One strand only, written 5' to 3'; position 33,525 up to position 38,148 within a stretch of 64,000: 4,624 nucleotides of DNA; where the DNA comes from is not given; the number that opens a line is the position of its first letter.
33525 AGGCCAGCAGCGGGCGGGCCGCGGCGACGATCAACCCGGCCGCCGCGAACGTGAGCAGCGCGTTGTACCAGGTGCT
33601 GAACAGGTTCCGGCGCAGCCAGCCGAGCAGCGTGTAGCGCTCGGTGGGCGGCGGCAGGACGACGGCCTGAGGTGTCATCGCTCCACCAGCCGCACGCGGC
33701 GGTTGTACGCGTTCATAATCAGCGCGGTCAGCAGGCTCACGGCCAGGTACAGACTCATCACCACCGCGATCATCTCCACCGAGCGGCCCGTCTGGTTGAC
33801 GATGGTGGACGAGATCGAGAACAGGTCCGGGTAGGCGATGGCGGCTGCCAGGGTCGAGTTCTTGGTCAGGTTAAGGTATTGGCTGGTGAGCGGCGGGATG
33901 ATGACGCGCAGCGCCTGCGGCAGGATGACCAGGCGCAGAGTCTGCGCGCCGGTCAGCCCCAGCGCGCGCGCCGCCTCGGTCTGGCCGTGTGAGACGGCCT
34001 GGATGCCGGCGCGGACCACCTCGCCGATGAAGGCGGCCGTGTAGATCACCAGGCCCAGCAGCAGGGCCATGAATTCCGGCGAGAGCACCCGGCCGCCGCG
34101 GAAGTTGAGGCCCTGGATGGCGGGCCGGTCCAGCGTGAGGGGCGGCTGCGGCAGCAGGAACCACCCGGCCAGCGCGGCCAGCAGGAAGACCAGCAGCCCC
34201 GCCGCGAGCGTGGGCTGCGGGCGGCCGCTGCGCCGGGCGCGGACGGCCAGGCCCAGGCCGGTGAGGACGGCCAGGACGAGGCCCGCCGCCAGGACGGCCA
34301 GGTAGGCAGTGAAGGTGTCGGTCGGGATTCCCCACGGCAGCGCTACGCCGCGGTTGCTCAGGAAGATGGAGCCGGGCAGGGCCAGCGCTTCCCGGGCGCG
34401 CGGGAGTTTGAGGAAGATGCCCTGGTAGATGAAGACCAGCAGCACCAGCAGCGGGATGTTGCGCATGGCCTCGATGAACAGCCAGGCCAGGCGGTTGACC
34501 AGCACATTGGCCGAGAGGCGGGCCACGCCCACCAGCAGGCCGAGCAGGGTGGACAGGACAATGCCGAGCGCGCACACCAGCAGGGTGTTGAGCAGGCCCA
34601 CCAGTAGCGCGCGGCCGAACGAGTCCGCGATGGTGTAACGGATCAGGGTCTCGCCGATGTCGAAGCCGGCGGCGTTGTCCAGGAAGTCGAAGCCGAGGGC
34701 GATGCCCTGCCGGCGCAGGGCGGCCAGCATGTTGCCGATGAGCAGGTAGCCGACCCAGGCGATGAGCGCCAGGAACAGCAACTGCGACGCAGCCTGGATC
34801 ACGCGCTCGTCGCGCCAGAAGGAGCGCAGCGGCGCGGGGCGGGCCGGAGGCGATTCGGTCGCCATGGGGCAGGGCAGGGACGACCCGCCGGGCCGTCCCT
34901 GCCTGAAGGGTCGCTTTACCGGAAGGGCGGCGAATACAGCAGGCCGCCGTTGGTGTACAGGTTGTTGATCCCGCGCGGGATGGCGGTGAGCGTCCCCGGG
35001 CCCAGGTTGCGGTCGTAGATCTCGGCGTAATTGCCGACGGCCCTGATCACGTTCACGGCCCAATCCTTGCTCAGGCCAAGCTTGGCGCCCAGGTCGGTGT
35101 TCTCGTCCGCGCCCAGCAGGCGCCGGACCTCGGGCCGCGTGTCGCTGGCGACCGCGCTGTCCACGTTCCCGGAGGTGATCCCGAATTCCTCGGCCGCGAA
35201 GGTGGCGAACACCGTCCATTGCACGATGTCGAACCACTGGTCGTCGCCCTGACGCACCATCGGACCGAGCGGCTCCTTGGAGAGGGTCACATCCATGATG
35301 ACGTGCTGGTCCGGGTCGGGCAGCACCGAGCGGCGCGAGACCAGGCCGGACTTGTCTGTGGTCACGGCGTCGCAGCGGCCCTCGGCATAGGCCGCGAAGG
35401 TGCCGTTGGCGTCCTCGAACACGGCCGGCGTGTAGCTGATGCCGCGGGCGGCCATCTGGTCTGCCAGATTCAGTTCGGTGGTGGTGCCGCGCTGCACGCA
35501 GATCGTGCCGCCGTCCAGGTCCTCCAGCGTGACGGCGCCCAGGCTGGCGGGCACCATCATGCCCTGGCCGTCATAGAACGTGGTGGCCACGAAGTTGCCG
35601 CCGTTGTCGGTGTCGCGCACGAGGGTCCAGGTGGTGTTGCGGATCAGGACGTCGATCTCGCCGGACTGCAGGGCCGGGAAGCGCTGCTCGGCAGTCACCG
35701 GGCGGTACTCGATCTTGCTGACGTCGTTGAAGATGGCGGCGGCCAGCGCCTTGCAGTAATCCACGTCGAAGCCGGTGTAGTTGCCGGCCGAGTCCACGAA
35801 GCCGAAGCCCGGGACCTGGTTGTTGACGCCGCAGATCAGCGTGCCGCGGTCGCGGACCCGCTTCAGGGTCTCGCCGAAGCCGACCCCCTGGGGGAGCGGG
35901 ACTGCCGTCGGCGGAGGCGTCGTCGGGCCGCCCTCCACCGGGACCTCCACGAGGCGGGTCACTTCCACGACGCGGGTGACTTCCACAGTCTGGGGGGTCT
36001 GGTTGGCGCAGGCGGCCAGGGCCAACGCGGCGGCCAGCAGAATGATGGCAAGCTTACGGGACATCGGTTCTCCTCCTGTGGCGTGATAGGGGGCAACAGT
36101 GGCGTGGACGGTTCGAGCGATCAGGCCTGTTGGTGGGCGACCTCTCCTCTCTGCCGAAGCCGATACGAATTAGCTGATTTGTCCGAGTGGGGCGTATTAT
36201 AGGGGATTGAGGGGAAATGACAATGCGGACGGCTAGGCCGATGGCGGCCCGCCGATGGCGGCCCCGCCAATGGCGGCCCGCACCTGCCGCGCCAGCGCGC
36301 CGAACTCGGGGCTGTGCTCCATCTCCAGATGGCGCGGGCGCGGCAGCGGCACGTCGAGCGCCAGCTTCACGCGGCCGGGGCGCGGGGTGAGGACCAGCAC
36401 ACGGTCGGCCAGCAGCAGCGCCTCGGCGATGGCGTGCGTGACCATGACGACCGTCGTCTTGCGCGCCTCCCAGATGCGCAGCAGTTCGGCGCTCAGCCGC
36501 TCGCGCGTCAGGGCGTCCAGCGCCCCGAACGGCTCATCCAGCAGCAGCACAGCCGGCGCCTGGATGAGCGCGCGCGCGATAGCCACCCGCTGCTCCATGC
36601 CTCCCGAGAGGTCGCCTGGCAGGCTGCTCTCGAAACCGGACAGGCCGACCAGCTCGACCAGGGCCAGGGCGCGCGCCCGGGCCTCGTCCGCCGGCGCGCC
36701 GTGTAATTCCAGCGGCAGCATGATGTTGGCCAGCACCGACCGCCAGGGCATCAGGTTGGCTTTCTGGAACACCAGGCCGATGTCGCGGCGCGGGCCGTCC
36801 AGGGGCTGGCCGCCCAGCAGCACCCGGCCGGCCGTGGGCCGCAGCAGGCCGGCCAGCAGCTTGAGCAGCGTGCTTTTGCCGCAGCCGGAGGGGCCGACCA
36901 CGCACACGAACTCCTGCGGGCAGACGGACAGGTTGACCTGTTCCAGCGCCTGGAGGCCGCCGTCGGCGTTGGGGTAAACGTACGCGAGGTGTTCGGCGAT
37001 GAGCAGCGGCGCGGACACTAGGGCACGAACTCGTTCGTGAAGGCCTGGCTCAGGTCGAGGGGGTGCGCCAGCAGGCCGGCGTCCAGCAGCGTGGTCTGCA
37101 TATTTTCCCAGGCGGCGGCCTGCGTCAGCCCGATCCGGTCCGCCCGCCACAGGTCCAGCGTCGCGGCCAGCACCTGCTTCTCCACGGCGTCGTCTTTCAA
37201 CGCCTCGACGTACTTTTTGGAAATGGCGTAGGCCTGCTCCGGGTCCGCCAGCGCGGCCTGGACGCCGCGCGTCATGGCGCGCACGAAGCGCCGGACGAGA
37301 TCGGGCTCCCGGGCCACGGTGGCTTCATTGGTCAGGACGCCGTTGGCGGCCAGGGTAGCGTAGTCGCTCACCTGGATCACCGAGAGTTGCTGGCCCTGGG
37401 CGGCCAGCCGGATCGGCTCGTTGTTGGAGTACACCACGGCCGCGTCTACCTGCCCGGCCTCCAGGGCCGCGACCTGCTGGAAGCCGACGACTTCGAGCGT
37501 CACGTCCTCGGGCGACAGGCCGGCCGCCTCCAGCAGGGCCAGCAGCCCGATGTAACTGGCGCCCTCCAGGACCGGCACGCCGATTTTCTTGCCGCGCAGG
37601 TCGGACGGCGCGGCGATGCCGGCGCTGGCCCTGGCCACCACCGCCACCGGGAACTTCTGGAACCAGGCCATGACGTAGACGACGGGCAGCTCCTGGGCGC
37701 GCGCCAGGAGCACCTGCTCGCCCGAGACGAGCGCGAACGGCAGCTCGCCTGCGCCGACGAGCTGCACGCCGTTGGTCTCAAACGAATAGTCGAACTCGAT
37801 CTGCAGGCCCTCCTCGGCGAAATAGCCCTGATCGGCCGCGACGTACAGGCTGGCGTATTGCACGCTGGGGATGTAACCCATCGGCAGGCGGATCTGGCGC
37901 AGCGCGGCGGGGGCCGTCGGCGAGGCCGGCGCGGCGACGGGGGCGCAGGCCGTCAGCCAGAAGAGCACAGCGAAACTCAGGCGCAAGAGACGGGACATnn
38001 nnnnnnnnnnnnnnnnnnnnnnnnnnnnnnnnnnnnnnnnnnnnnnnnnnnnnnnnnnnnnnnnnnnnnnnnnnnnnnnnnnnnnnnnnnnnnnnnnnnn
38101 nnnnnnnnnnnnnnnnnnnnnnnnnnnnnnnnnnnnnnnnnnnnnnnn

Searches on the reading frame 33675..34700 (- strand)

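Call 49: search_protein_families(library=pfam, proteins=[window:33675-34700:-])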
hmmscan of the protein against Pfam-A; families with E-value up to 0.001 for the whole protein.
window:33675-34700:- (341 aa): 1 family
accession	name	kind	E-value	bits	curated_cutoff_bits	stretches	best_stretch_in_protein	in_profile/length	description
PF00528.27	BPD_transp_1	-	2.7e-14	53.8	26.4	1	210-337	53-183/184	Binding-protein-dependent transport system inner membrane component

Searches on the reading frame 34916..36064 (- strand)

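Call 49: search_protein_families(library=pfam, proteins=[window:34916-36064:-])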
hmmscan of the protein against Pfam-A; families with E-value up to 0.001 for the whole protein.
window:34916-36064:- (382 aa): 1 family
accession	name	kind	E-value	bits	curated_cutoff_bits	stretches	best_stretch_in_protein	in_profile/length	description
PF00497.25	SBP_bac_3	-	1.2e-17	64.4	26.4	1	76-286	1-114/132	Bacterial extracellular solute-binding proteins, family 3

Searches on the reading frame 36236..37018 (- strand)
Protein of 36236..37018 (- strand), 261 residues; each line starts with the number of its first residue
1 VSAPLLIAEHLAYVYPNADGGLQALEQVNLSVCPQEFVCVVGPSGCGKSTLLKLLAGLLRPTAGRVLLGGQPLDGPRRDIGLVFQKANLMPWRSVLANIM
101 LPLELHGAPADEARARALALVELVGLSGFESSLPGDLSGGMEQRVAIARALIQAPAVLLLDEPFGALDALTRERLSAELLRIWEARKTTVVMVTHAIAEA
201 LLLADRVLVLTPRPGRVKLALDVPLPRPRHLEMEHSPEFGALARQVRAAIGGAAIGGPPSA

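Call 7: search_protein_families(library=pfam, proteins=[window:36236-37018:-])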
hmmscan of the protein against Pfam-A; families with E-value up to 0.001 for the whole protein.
seq(261 aa): 6 families
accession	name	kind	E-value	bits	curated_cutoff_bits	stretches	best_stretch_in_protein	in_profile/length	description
PF00005.33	ABC_tran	-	1.2e-33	117.1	25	1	25-164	1-136/137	ABC transporter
PF13304.12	AAA_21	-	3.5e-09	37.6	27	1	37-84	1-50/304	AAA domain, putative AbiEii toxin, Type IV TA system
PF13191.12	AAA_16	-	2.3e-06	28.7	32.6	1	24-176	15-153/167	AAA ATPase domain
PF13401.12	AAA_22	-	5.1e-05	24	27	1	35-162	5-92/130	AAA domain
PF00004.35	AAA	-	0.0001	23.2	21.2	0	38-59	1-22/131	ATPase family associated with various cellular activities (AAA)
PF20703.3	nSTAND1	-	0.00026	21.2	27.1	1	26-63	24-59/379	Novel STAND NTPase 1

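Call 8: search_protein_families(library=ncbifam, proteins=[window:36236-37018:-])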
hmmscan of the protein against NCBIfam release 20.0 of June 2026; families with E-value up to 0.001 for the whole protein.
seq(261 aa): 186 families (the best 25 are shown)
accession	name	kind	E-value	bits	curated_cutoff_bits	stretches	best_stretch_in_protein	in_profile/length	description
TIGR01184.1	ntrCD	subfamily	1.8e-65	220.8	291.8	1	25-243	1-223/230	nitrate ABC transporter ATP-binding protein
NF008421.0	PRK11248.1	equivalog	4e-64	216.6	357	1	20-224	12-216/255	taurine ABC transporter ATP-binding subunit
NF008420.0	PRK11247.1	equivalog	2.4e-59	200.6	395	1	23-232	26-227/257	aliphatic sulfonates ABC transporter ATP-binding protein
TIGR03265.1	PhnT2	equivalog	1.1e-58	199.2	457.7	1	22-210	17-208/353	putative 2-aminoethylphosphonate ABC transporter ATP-binding protein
NF040729.1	ABC_ATP_SaoA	equivalog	1.4e-56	191.7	360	1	10-235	6-231/248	ABC transporter ATP-binding protein SaoA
TIGR01186.1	proV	subfamily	1.2e-54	185.8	326.6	1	19-210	3-203/363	betaine/proline/choline family ABC transporter ATP-binding protein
TIGR00968.1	3a0106s01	subfamily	2.5e-50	171.2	342.75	1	20-211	11-205/237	sulfate ABC transporter ATP-binding protein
TIGR01187.1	potA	subfamily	1.5e-48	165.5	355.6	1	41-211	2-175/325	polyamine ABC transporter ATP-binding protein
NF043075.1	MMSYN1_0197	equivalog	5.5e-48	163.7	550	1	21-211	14-207/341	spermidine/putrescine ABC transporter ATP-binding protein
NF008653.0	PRK11650.1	subfamily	1.1e-46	159.5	432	1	14-211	9-209/357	sn-glycerol-3-phosphate ABC transporter ATP-binding protein UgpC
NF006987.0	PRK09452.1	equivalog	1.2e-46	159.2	482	1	22-211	30-222/378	spermidine/putrescine ABC transporter ATP-binding protein PotA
NF040840.2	tungstate_WtpC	equivalog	1.7e-45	155.8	440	1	25-211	16-205/347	tungstate ABC transporter ATP-binding protein WtpC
NF040933.2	ABC_arch_GlcV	equivalog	3.1e-45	154.6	450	1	8-211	5-216/357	glucose ABC transporter ATP-binding protein GlcV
TIGR02673.1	FtsE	equivalog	1.9e-44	151.9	264.85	1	15-202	8-202/214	cell division ATP-binding protein FtsE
TIGR04521.1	ECF_ATPase_2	equivalog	1.2e-42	145.9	330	1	8-211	3-219/279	energy-coupling factor transporter ATPase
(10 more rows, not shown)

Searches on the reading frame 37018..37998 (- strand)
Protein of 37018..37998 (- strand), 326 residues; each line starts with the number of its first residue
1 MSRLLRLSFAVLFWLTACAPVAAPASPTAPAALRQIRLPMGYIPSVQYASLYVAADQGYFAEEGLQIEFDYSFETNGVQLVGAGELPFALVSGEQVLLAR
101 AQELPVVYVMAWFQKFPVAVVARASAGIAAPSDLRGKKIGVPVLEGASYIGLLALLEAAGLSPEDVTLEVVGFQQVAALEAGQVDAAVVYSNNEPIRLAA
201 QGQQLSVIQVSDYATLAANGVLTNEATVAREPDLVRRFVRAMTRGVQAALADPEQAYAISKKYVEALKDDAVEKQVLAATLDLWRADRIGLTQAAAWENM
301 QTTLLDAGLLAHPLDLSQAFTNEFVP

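Call 7: search_protein_families(library=pfam, proteins=[window:37021-37998:-])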
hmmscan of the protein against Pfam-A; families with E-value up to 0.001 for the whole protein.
seq(326 aa): 4 families
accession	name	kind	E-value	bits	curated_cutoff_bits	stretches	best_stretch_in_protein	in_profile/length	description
PF09084.16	NMT1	-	2.3e-53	181.7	20.5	1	47-256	3-216/216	NMT1/THI5 like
PF13379.11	NMT1_2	-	2.3e-12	47.7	24.7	1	37-258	7-246/252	NMT1-like family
PF12974.12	Phosphonate-bd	-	1.9e-09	37.7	27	1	77-242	42-216/242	ABC transporter, phosphonate, periplasmic substrate-binding protein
PF16868.10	NMT1_3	-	0.00011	22.3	27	1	112-212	87-191/289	NMT1-like family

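Call 8: search_protein_families(library=ncbifam, proteins=[window:37021-37998:-])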
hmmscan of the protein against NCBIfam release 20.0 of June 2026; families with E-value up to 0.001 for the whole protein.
seq(326 aa): 5 families
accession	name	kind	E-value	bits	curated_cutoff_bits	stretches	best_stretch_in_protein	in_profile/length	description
TIGR01728.1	SsuA_fam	subfamily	1.4e-29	103.2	163.5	1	40-325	3-289/290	aliphatic sulfonate ABC transporter substrate-binding protein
TIGR01729.1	taurine_ABC_bnd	equivalog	1.7e-14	53.9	304.25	1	53-260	15-224/300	taurine ABC transporter substrate-binding protein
TIGR02122.1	TRAP_TAXI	subfamily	1.8e-11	43.5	84.35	1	109-212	115-221/320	TAXI family TRAP transporter solute-binding subunit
NF008553.0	PRK11480.1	equivalog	2.1e-09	37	490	1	77-257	64-243/320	taurine ABC transporter substrate-binding protein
NF040735.1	SBP_SaoX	equivalog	6.9e-06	25.4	300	1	38-259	5-228/330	ABC transporter substrate-binding subunit SaoX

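Call 10: find_related_loci(query=window:37021-37998:-, collection=genome_contigs, flank=4000)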
Query seq(326 aa) (326 aa) in genome_contigs; peptide patterns used: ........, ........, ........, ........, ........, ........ (x = any residue, [..] = any of these).
256 stretches matched a pattern; 138 encode a relative of the query (tblastn E <= 1e-3); the best 80 are kept; 80 distinct loci.
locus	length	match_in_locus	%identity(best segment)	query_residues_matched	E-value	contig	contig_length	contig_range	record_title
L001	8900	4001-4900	74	26-326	2e-148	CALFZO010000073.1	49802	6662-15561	MAG TPA_asm: uncultured Anaerolineales bacterium isolate SRR1506987_bin.41_CONCOCT_v1.1_MAG genome assembly, contig: ERZ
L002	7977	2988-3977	66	1-325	7e-143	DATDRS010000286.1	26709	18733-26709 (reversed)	MAG TPA_asm: Anaerolineales bacterium isolate SMAG_U7983 k141_3710621, whole genome shotgun sequence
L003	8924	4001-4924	71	20-326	7e-141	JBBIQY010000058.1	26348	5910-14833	MAG: Anaerolineae bacterium isolate STF170223_bin_337 NODE_899_length_26348_cov_38.5765, whole genome shotgun sequence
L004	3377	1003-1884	73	33-326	2e-145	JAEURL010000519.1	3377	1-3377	MAG: Anaerolineales bacterium isolate new MAG-276 k141_260235, whole genome shotgun sequence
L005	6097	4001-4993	63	1-326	3e-140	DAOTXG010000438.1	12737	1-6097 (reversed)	MAG TPA_asm: Anaerolineales bacterium isolate H20_231 k125_3184317, whole genome shotgun sequence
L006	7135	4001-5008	65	2-324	3e-139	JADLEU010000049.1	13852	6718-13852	MAG: Anaerolineales bacterium isolate SJ338 c_000000172046, whole genome shotgun sequence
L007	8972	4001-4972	69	4-326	5e-137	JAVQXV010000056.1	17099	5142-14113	MAG: Anaerolineales bacterium isolate SKYGB_hs_bin36 NODE_4992_length_17099_cov_264.200188, whole genome shotgun sequenc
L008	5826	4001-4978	64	1-326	4e-136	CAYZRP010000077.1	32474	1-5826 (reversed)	MAG TPA_asm: uncultured Anaerolineales bacterium isolate SRP298887_co1_48 genome assembly, contig: NODE_1082_length_3247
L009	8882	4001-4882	68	33-326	2e-134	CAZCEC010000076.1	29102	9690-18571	MAG TPA_asm: uncultured Anaerolineales bacterium isolate binchicken_co179_60 genome assembly, contig: NODE_3755_length_2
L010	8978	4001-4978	63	1-326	1e-134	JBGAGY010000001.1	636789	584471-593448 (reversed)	MAG: Anaerolineales bacterium isolate MAG_MBR_H125.91 MBRH125-91_opera_contig_64, whole genome shotgun sequence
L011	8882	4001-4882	68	33-326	4e-134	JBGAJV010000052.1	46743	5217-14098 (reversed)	MAG: Anaerolineales bacterium isolate MAG_AAO_H125.59 AAOH125-59_opera_contig_1977, whole genome shotgun sequence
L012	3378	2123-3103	63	1-326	1e-137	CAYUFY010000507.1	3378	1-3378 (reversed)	MAG TPA_asm: uncultured Anaerolineales bacterium isolate binchicken_co186_156 genome assembly, contig: NODE_47965_length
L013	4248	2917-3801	69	33-326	1e-132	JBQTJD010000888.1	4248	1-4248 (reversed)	MAG: Anaerolineales bacterium isolate SAW132 c_000000349649, whole genome shotgun sequence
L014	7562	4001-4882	68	34-326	2e-127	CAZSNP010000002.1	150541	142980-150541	MAG TPA_asm: uncultured Anaerolineales bacterium isolate binchicken_co107_470 genome assembly, contig: NODE_200_length_1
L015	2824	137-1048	67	23-326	3e-131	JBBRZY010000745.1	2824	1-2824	MAG: Anaerolineales bacterium isolate La6_concoct.054 La6_concoct.054_K_3173759_L_2824_cov_13.0000, whole genome shotgun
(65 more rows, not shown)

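Call 35: search_solved_structures(query=window:37021-37998:-, max_evalue=0.00001)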
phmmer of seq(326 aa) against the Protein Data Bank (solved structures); distinct sequences matched with E-value up to 0.00001: 8.
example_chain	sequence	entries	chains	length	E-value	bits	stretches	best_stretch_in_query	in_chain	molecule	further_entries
3ix1_A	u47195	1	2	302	4.2e-26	95.4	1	33-319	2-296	N-formyl-4-amino-5-aminomethyl-2-methylpyrimidine binding protein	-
4nmy_A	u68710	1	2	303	1.8e-20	76.9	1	31-326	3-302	ABC-type transport system, extracellular solute-binding protein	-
4h6d_F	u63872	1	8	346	4.3e-13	52.7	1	39-271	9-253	Pyrimidine precursor biosynthesis enzyme THI5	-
4h65_A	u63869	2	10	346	5.9e-13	52.3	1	39-274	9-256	Pyrimidine precursor biosynthesis enzyme THI5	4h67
4esx_A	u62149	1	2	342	4.2e-09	39.6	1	47-270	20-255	Pyrimidine biosynthesis enzyme THI13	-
3qsl_A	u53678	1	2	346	5.1e-09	39.3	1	23-324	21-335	Putative exported protein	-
4esw_A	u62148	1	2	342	7.8e-09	38.7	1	47-270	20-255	Pyrimidine biosynthesis enzyme THI13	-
6ssy_A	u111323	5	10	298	1.8e-08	37.6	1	41-254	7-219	Taurine-binding periplasmic protein | Taurine ABC transporter substrate-binding protein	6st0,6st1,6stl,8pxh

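Call 53: find_encoding_contigs(protein=window:37018-37998:-, flank=3000, max_places=4)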
Protein window:37018-37998:- (326 aa): 10 contigs read that carry it; 4 places shown.
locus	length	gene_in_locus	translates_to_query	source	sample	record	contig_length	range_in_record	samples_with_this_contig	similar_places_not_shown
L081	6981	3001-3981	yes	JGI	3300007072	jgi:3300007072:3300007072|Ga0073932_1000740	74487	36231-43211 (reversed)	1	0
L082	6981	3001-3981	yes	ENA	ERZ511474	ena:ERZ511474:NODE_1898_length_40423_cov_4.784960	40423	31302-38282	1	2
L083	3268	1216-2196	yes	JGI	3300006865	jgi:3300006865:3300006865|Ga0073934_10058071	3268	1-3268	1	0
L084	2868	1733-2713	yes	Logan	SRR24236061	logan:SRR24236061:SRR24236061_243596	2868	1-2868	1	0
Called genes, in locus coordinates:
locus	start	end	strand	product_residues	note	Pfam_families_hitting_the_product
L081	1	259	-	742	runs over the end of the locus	-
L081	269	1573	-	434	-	PF03721:UDPG_MGDP_dh_N, PF03446:NAD_binding_2, PF00984:UDPG_MGDP_dh, PF03720:UDPG_MGDP_dh_C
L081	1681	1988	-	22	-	-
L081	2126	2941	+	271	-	PF00528:BPD_transp_1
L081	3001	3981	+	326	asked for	PF13379:NMT1_2, PF09084:NMT1, PF12974:Phosphonate-bd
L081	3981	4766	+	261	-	PF00005:ABC_tran, PF13191:AAA_16 (weak), PF13304:AAA_21 (faint)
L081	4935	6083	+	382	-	PF00497:SBP_bac_3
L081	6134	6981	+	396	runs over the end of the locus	PF00528:BPD_transp_1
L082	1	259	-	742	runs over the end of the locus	-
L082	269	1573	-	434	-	PF03721:UDPG_MGDP_dh_N, PF03446:NAD_binding_2, PF00984:UDPG_MGDP_dh, PF03720:UDPG_MGDP_dh_C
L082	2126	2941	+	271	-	PF00528:BPD_transp_1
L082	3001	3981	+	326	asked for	PF13379:NMT1_2, PF09084:NMT1, PF12974:Phosphonate-bd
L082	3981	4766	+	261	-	PF00005:ABC_tran, PF13191:AAA_16 (weak), PF13304:AAA_21 (faint)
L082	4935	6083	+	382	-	PF00497:SBP_bac_3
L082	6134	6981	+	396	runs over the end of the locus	PF00528:BPD_transp_1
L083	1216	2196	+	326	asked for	PF13379:NMT1_2, PF09084:NMT1, PF12974:Phosphonate-bd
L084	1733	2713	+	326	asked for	PF13379:NMT1_2, PF09084:NMT1, PF12974:Phosphonate-bd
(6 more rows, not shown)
